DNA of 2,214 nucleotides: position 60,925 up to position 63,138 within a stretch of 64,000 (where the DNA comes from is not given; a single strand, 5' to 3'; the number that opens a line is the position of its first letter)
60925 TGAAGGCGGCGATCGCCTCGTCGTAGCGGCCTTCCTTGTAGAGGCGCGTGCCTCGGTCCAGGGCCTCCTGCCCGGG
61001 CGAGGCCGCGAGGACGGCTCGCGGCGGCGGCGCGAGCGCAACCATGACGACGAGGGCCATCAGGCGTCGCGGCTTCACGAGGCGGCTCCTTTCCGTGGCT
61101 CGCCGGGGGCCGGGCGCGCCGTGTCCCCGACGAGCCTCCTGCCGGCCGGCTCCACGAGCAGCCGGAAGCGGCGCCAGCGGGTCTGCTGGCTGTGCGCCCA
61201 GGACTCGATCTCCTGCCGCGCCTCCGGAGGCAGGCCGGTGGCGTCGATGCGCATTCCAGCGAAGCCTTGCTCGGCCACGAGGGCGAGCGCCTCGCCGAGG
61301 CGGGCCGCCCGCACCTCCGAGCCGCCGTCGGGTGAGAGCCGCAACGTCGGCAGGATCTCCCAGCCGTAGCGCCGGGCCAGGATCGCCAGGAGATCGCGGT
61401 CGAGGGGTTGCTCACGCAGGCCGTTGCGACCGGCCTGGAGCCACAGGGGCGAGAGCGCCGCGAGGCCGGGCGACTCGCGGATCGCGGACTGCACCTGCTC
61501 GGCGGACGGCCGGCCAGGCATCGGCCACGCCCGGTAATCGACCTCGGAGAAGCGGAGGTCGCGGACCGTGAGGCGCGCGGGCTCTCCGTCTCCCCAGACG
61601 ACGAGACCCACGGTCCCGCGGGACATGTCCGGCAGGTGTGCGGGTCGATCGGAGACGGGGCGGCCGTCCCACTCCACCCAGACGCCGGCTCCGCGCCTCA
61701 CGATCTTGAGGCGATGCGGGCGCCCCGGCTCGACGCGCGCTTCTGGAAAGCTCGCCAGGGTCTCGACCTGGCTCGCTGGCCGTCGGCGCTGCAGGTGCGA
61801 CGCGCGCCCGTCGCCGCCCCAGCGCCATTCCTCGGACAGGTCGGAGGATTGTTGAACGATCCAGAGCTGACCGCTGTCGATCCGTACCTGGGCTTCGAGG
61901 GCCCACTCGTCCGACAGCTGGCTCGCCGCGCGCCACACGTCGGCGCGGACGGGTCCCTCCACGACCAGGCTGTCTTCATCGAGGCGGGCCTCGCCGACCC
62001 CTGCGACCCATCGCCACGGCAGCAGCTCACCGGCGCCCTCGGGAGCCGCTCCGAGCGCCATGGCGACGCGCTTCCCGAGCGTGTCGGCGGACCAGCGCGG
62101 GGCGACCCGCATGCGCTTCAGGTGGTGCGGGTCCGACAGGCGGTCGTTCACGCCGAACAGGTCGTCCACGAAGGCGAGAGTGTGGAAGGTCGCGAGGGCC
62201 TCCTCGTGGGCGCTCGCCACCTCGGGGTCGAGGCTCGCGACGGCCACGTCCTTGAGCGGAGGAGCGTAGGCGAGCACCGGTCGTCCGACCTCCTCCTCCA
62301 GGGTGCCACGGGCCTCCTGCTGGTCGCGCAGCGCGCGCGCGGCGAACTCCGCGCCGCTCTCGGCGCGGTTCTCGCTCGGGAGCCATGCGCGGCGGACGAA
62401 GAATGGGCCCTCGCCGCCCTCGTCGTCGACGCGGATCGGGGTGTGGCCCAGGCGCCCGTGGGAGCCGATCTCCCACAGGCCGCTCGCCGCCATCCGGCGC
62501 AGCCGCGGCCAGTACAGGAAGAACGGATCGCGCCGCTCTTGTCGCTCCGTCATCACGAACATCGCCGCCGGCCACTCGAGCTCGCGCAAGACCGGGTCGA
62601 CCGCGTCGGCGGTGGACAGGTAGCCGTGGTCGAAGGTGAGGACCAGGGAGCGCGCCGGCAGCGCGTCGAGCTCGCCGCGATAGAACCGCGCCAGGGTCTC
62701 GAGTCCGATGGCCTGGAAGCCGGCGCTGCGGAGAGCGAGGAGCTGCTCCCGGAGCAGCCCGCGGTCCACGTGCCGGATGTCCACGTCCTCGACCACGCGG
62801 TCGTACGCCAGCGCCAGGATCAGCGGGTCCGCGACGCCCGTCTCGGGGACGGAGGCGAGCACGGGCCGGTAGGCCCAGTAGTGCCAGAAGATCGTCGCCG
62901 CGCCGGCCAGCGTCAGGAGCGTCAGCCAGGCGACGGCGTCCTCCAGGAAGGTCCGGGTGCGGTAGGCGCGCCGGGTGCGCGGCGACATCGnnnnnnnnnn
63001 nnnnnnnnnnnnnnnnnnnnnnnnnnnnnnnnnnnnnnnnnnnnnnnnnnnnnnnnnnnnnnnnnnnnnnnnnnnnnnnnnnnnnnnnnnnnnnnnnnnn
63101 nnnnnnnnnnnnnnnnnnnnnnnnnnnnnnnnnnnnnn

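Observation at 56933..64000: Synthase-dependent exopolysaccharide locus whose PgaA/BcsC-type TPR-porin exporter carries an embedded NodB deacetylase domain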

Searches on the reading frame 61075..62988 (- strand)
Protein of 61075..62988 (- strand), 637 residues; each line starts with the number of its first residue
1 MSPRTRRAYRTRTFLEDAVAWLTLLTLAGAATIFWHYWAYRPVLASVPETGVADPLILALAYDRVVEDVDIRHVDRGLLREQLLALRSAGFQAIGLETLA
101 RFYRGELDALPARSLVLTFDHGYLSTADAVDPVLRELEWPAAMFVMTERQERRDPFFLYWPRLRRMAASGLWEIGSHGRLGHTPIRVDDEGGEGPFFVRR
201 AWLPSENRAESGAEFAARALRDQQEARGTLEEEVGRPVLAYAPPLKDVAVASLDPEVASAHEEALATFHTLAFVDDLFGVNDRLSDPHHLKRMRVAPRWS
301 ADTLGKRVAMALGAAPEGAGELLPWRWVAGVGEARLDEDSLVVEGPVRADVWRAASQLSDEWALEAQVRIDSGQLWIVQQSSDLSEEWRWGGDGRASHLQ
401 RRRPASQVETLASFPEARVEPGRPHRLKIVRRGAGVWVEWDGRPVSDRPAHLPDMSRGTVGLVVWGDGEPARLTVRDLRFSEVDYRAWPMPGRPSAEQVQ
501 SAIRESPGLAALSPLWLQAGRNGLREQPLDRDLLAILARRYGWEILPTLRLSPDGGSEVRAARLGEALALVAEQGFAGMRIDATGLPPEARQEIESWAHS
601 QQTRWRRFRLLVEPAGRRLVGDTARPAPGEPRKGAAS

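Call 6: search_protein_families(library=pfam, proteins=[window:61075-62988:-], max_evalue=0.01)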
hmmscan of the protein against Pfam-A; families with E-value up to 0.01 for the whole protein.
window:61075-62988:- (637 aa): 1 family
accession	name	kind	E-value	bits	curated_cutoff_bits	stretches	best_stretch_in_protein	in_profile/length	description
PF01522.26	Polysacc_deac_1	-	2e-11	44.4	23.1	1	111-244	5-104/124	Polysaccharide deacetylase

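Call 7: search_protein_families(library=ncbifam, proteins=[window:61075-62988:-], max_evalue=0.01)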
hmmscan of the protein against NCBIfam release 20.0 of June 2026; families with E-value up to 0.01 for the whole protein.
window:61075-62988:- (637 aa): 4 families
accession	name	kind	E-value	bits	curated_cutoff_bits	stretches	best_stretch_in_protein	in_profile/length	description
TIGR03938.2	deacetyl_PgaB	equivalog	2.4e-23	82.3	321.9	1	67-238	19-202/621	poly-beta-1,6-N-acetyl-D-glucosamine N-deacetylase PgaB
NF011177.0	PRK14582.1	equivalog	4.8e-20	71.4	923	1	57-253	49-260/671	poly-beta-1,6-N-acetyl-D-glucosamine N-deacetylase PgaB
NF011176.0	PRK14581.1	equivalog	1.8e-08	33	1091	1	60-222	52-229/673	poly-beta-1,6-N-acetyl-D-glucosamine N-deacetylase PgaB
TIGR03933.1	PIA_icaB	equivalog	0.0072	15.9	248.35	0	108-179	67-141/245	intercellular adhesin biosynthesis polysaccharide N-deacetylase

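Call 10: search_solved_structures(query=window:61075-62988:-, max_evalue=0.01, show_alignments=2)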
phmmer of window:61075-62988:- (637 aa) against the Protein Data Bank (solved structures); distinct sequences matched with E-value up to 0.01: 5.
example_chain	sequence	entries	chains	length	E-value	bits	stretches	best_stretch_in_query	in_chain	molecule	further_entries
5bu6_A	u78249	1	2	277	1.2e-16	63.5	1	85-235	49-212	BpsB (PgaB), Poly-beta-1,6-N-acetyl-D-glucosamine N-deacetylase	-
3vus_A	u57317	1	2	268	5.4e-15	58.1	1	72-223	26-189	Poly-beta-1,6-N-acetyl-D-glucosamine N-deacetylase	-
4f9d_A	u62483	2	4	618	3.4e-14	55.4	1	72-223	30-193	Poly-beta-1,6-N-acetyl-D-glucosamine N-deacetylase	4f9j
4u10_A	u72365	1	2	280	1e-09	40.6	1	77-250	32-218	Poly-beta-1,6-N-acetyl-D-glucosamine N-deacetylase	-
4wcj_A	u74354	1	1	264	2.3e-06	29.5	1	57-178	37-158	Polysaccharide deacetylase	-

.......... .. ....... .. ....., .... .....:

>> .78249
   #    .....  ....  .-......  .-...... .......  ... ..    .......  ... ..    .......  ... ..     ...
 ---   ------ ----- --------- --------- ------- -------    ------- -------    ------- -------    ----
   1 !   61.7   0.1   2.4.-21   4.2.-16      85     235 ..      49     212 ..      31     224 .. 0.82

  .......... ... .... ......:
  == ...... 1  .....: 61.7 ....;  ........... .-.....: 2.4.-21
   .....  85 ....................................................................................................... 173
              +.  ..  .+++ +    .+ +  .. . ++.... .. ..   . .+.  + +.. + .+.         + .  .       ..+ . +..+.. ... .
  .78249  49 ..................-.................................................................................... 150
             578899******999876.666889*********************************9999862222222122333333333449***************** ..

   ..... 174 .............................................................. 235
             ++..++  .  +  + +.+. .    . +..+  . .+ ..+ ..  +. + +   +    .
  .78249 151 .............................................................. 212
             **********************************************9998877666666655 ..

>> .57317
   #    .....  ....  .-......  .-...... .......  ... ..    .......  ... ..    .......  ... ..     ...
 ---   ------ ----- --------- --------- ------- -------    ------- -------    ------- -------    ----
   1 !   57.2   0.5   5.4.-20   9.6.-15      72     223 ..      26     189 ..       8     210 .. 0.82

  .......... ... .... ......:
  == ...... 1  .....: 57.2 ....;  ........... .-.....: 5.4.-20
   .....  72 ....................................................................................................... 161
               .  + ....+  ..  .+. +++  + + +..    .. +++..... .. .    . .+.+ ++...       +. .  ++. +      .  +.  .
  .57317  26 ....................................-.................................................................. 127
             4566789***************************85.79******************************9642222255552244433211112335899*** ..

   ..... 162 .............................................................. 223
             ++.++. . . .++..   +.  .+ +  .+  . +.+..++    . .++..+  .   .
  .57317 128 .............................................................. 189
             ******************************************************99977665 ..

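Call 27: find_homologous_proteins(query=window:61075-62988:-, max_evalue=0.00001)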
Query window:61075-62988:- (637 aa): 65 proteins with E <= 0.00001 among 8000 candidates.
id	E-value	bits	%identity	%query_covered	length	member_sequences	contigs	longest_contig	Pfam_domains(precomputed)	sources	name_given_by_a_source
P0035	0.0e+0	1423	100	100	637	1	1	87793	PF01522.27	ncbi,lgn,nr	ncbi:MAG TPA: polysaccharide deacetylase family protein [Vicinamibacteria bacterium]|nr:polysacchari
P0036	0.0e+0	1035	76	97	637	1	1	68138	PF01522.27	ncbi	-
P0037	0.0e+0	1016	74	99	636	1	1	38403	PF01522.27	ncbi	-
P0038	0.0e+0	1010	72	100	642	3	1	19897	PF01522.27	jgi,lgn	-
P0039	4.4e-234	797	59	99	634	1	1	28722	PF01522.27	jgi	jgi:hypothetical protein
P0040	8.1e-224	763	73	72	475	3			PF01522.27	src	-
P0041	6.3e-221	753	59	93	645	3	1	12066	PF01522.27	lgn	-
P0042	3.5e-218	744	60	92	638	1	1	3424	PF01522.27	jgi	jgi:peptidoglycan/xylan/chitin deacetylase (PgdA/CDA1 family)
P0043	2.3e-216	738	58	96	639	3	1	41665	PF01522.27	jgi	jgi:peptidoglycan/xylan/chitin deacetylase (PgdA/CDA1 family)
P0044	1.4e-215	736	61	92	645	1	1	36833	PF01522.27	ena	-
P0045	3.5e-214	731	57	98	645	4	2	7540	PF01522.27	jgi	jgi:hypothetical protein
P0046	2.6e-212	725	55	95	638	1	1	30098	PF01522.27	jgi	jgi:peptidoglycan/xylan/chitin deacetylase (PgdA/CDA1 family)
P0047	8.7e-210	717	58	93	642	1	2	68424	PF01522.27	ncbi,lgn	-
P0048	1.2e-207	710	54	98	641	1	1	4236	PF01522.27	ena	-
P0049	8.5e-207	707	56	95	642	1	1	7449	PF01522.27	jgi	jgi:peptidoglycan/xylan/chitin deacetylase (PgdA/CDA1 family)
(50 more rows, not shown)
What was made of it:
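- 61075..62988 (-): ORF2, 637 aa: an inner-membrane-anchored periplasmic paralogue of the deacetylase with a non-canonical active site. 100% identical to a protein annotated from a Vicinamibacteria MAG (call 27).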

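Call 28: find_encoding_contigs(protein=P0035, flank=10000, max_places=3)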
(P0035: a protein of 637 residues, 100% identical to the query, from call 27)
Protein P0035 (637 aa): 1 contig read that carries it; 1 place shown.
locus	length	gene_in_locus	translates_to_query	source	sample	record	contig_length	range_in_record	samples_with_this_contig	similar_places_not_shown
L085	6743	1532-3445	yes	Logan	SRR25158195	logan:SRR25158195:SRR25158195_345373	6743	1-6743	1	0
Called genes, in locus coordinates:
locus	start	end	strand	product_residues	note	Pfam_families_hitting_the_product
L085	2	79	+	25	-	?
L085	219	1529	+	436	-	PF13506:Glyco_transf_21, PF00535:Glycos_transf_2, PF13641:Glyco_tranf_2_3, PF03142:Chitin_synth_2, PF01644:Chitin_synth_1, PF13632:Glyco_trans_2_3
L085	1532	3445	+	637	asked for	PF01522:Polysacc_deac_1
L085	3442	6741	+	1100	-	?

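Call 35: search_solved_structures(query=L085:219-1531:+, max_evalue=0.001)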
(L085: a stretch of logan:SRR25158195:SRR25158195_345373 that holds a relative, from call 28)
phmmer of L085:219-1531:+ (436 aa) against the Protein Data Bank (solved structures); distinct sequences matched with E-value up to 0.001: 28.
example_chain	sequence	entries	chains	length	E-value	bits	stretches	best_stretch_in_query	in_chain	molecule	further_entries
8smm_A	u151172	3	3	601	4.8e-34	121.2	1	161-435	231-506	Hyaluronan synthase 1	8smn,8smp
8snc_A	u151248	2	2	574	4.4e-27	98.3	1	160-436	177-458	Hyaluronan synthase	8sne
7sp7_A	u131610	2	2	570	4.5e-27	98.2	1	160-436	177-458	Hyaluronan synthase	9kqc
8snd_A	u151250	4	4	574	2.3e-26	95.9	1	160-436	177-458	Hyaluronan synthase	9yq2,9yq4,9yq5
7sp6_A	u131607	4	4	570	2.4e-26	95.8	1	160-436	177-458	Hyaluronan synthase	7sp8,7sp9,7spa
6yv7_B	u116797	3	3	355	2.2e-22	82.7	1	70-320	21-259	Glycosyl transferase, family 2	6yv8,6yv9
6yv7_A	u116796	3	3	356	2.3e-22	82.7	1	70-320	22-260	Glycosyl transferase, family 2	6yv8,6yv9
6p61_A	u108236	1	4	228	2.7e-13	52.8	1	89-223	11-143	Glycosyltransferase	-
5ej1_A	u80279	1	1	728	1.2e-09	40.8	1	67-369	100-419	Putative cellulose synthase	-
4p00_A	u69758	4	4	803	1.3e-09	40.6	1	67-370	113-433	Cellulose Synthase A subunit | Cellulose Synthase subunit A | Putative cellulose synthase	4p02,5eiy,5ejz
4hg6_A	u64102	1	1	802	1.4e-09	40.6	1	67-370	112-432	Cellulose Synthase Subunit A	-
5eke_A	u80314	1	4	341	1.7e-07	33.7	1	93-199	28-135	Uncharacterized glycosyltransferase sll0501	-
5ekp_C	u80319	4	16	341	2e-07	33.5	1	93-199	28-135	Uncharacterized glycosyltransferase sll0501 | Glycosyltransferase sll0501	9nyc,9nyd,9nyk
9nye_A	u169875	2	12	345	2.3e-07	33.3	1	93-199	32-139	Glycosyltransferase sll0501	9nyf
2z87_A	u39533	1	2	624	2.6e-07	33.1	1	90-216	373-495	Chondroitin synthase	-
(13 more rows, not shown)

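Call 45: predict_structure(alignment_id=A3)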
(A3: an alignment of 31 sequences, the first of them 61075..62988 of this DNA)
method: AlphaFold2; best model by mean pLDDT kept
length: 637 residues; sequences in the alignment: 31
mean_pLDDT: 87.8   pTM: 0.85
mean pLDDT of the five models: 87.8, 87.7, 87.6, 86.9, 86.4
residues with pLDDT >= 90: 424; 70-90: 155; 50-70: 25; < 50: 33
segments of 3 or more residues with pLDDT < 50: 1-10, 615-637
pLDDT, mean of each block of 10 residues (from residue 1): 44 75 94 85 70 93 95 96 97 96 90 96 96 95 94 91 91 94 89 88 95 93 95 95 75 81 91 94 91 94 93 75 84 93 96 92 96 96 90 97 87 96 97 94 94 84 95 96 90 94 90 94 92 94 94 81 90 91 88 86 76 49 32 35
secondary structure, 60 per line:
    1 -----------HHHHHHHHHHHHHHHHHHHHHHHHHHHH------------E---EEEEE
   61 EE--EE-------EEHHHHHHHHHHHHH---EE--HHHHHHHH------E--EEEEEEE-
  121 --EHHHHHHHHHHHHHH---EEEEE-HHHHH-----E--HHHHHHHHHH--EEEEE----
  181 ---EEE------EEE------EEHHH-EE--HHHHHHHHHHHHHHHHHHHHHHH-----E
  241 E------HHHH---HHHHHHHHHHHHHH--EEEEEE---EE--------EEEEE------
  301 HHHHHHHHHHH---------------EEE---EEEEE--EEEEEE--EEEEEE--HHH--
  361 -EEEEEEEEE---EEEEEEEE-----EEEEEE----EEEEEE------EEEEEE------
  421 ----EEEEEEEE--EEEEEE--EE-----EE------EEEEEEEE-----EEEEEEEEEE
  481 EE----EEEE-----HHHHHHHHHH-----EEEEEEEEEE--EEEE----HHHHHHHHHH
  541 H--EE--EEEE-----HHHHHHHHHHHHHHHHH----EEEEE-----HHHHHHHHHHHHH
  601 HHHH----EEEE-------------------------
elements in order: H12-39 E56-62 H76-88 H96-103 E113-119 H124-137 E141-145 H147-151 H160-169 E172-176 E184-186 E193-195 H212-234 H248-251 H255-268 E271-276 E290-294 H301-311 E327-329 E333-337 E340-345 E348-353 E362-370 E374-381 E387-392 E397-402 E409-414 E425-432 E435-440 E458-465 E471-482 E487-490 H496-505 E511-520 E523-526 H531-541 E548-551 H557-573 E578-582 H588-604 E609-612
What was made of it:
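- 61075..62988 (-): AF2 model pLDDT 88, pTM 0.85 (call 45).
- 61519..62010 (-): ORF2 beta-sandwich (aa 327-490), CBM66/lectin-like; a probable carbohydrate-binding module. AF2 strands (call 45).
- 61153..61503 (-): ORF2 C-terminal alpha/beta unit (aa 496-612). It is absent from the single-deacetylase orthologues and its function is unknown. AF2 secondary structure (call 45).
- The fold is intact at high confidence (call 45).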

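Call 47: fold_search(model_id=the predicted structure, library=pdb)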
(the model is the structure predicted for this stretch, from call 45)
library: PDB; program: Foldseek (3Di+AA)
matches with E <= 10: 1599; with E <= 0.001: 570
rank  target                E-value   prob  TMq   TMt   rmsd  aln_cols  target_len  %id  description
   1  4f9d_A                1.9e-17  1.00  0.35  0.37   3.7       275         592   23  Structure of Escherichia coli PgaB 42-655 in complex with nickel (released 2012-07-25)
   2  4f9j_A                5.3e-17  1.00  0.36  0.38   3.2       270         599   22  Structure of Escherichia coli PgaB 42-655 in complex with iron (released 2012-07-25)
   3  4u10_B                8.4e-17  1.00  0.34  0.79   3.2       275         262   20  Probing the structure and mechanism of de-N-acetylase from aggregatibacter actinomycetemcomitans (released 2015-01-14)
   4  3vus_A                1.7e-16  1.00  0.34  0.77   3.7       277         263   23  Escherichia coli PgaB N-terminal domain (released 2012-11-14)
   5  4u10_A                2.8e-16  1.00  0.35  0.80   3.2       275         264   20  Probing the structure and mechanism of de-N-acetylase from aggregatibacter actinomycetemcomitans (released 2015-01-14)
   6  5bu6_A                9.9e-16  1.00  0.32  0.74   5.1       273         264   23  Structure of BpsB deaceylase domain from Bordetella bronchiseptica (released 2015-07-29)
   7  3vus_B                1.0e-15  1.00  0.34  0.81   3.3       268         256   23  Escherichia coli PgaB N-terminal domain (released 2012-11-14)
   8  6dq3_A                4.6e-13  1.00  0.32  0.83   3.5       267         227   16  Streptococcus pyogenes deacetylase PplD in complex with acetate (released 2019-05-01)
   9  4wcj                  2.5e-12  1.00  0.30  0.76   5.3       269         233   23  Structure of IcaB from Ammonifex degensii (released 2014-11-12)
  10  6dq3_B                2.7e-12  1.00  0.32  0.84   3.3       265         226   15  Streptococcus pyogenes deacetylase PplD in complex with acetate (released 2019-05-01)
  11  4hd5                  4.2e-11  1.00  0.29  0.56   4.5       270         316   13  Crystal Structure of BC0361, a polysaccharide deacetylase from Bacillus cereus (released 2012-10-10)
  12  4v33_A                5.3e-11  1.00  0.28  0.55   4.7       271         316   14  Crystal structure of the putative polysaccharide deacetylase BA0330 from bacillus anthracis (released 2015-04-08)
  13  4b1m_C                3.7e-10  1.00  0.21  0.76   3.0       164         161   15  CARBOHYDRATE BINDING MODULE CBM66 FROM BACILLUS SUBTILIS (released 2012-12-12)
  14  4b1l                  7.0e-10  1.00  0.21  0.75   3.0       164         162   16  CARBOHYDRATE BINDING MODULE CBM66 FROM BACILLUS SUBTILIS (released 2012-12-12)
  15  4b1m_A                9.9e-10  1.00  0.21  0.75   2.9       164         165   15  CARBOHYDRATE BINDING MODULE CBM66 FROM BACILLUS SUBTILIS (released 2012-12-12)
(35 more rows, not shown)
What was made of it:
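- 61519..62010 (-): Foldseek CBM66 E 4e-10, TM 0.76 (call 47).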
